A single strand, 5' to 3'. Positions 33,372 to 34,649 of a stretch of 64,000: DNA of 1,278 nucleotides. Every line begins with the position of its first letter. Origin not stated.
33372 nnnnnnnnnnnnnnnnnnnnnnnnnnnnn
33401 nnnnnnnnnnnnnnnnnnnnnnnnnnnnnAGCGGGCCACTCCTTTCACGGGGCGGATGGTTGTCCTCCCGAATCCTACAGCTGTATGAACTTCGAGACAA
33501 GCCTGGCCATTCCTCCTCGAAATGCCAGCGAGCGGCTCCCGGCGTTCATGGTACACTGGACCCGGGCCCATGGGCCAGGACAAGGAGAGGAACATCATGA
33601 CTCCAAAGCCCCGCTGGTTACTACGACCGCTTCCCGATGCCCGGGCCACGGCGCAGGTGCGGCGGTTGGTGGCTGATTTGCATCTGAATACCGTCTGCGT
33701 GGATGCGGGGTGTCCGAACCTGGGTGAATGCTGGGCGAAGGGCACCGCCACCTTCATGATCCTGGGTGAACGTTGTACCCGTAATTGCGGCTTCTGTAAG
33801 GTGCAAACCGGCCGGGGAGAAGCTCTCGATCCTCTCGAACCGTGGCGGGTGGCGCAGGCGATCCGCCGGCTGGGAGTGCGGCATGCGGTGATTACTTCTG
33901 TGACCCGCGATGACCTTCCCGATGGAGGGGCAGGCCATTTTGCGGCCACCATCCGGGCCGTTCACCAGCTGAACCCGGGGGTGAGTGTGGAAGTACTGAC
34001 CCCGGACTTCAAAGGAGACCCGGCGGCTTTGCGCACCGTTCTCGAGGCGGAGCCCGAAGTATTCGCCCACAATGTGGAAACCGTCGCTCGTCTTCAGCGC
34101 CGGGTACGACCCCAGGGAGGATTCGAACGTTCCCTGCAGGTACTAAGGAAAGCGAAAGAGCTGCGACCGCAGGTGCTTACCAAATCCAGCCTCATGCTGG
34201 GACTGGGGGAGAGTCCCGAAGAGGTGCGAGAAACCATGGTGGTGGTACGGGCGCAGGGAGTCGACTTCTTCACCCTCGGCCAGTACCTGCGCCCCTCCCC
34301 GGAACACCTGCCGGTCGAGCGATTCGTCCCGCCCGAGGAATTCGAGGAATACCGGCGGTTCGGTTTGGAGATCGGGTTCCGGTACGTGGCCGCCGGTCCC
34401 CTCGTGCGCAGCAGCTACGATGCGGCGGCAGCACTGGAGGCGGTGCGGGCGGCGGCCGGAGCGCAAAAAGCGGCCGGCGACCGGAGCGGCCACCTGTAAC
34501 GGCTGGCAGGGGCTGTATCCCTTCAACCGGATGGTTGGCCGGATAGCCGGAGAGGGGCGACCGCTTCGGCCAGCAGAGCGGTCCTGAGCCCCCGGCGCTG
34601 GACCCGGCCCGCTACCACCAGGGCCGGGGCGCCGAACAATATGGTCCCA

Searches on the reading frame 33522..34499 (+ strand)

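Call 3: search_protein_families(library=pfam, proteins=[window:33522-34499:+], max_evalue=0.01)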
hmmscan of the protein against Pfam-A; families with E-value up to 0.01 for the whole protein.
window:33522-34499:+ (325 aa): 2 families
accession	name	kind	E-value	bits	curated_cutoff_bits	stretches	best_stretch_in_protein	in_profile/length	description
PF04055.27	Radical_SAM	-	1e-22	81.5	29.5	1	79-239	1-163/166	Radical SAM superfamily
PF24278.2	HVO_0513_N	-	0.0053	16.8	29.8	1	143-210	17-82/134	HVO_0513, N-terminal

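Call 4: search_protein_families(library=ncbifam, proteins=[window:33522-34499:+], max_evalue=0.01)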
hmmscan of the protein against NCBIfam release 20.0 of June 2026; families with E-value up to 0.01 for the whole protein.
window:33522-34499:+ (325 aa): 5 families
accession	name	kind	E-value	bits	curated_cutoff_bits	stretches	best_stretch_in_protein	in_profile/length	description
NF004019.1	PRK05481.1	subfamily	1.3e-119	398.7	203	1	29-310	1-282/286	lipoyl synthase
NF009544.0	PRK12928.1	subfamily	2.5e-117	391.4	210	1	20-304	11-296/300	lipoyl synthase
NF053790.1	LplA_LipA_fuse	exception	1.1e-109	367.7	800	1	24-302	328-604/606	bifunctional lipoate--protein ligase/lipoyl synthase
TIGR00510.1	lipA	equivalog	2.2e-109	365.4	310.25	1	20-307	8-296/302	lipoyl synthase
NF053743.1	LipS2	equivalog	6.6e-05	22.5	270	0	74-94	22-42/292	LipS2 family lipoyl synthase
